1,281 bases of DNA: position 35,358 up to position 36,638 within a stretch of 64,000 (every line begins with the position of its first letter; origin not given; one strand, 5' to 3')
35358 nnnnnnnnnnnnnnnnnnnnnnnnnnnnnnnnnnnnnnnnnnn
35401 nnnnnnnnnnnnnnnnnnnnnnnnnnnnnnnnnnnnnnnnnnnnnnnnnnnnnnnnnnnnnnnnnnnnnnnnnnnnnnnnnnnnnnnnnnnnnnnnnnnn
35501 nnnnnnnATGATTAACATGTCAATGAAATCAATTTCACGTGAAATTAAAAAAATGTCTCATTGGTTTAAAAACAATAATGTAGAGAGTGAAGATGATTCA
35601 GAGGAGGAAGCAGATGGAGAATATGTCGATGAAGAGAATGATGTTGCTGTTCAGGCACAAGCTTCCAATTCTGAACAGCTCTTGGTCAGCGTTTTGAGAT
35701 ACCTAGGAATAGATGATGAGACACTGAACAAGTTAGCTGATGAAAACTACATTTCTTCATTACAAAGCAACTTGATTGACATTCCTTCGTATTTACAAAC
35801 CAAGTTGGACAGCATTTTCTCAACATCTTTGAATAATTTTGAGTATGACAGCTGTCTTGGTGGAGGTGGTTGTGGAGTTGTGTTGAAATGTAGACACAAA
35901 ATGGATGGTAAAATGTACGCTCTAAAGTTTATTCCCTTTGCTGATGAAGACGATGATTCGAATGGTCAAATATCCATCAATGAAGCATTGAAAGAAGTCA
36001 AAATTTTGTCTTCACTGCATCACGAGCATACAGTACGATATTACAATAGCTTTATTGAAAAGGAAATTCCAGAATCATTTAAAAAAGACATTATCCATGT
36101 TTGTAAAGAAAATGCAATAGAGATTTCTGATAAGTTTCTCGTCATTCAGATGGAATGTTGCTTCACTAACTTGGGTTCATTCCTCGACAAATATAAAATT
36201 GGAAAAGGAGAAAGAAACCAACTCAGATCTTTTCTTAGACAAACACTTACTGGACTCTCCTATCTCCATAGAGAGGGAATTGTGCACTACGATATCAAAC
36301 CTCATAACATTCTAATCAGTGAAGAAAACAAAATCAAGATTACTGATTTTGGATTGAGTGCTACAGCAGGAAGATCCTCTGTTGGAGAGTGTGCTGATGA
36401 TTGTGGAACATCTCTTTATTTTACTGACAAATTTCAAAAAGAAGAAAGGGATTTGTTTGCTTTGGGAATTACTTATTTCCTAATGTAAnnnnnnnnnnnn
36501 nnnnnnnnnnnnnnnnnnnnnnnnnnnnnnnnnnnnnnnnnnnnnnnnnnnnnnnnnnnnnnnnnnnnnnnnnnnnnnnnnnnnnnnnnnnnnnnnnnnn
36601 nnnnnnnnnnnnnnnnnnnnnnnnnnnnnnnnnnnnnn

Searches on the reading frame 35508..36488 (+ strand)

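Call 68: search_protein_families(library=pfam, proteins=[window:35508-36488:+], max_evalue=0.001)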
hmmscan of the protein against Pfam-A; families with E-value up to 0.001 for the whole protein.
window:35508-36488:+ (326 aa): 4 families
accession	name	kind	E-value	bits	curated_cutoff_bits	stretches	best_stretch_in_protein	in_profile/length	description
PF00069.31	Pkinase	-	2.7e-36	125.8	31.7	1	112-324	2-188/263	Protein kinase domain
PF07714.23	PK_Tyr_Ser-Thr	-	2.6e-17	63.4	23.1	1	113-288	3-153/258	Protein tyrosine and serine/threonine kinase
PF14531.12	Kinase-like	-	0.00021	21.1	25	1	192-294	96-202/289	Kinase-like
PF13095.12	FTA2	-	0.00023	21.4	30.2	0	104-155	17-67/214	Kinetochore Sim4 complex subunit FTA2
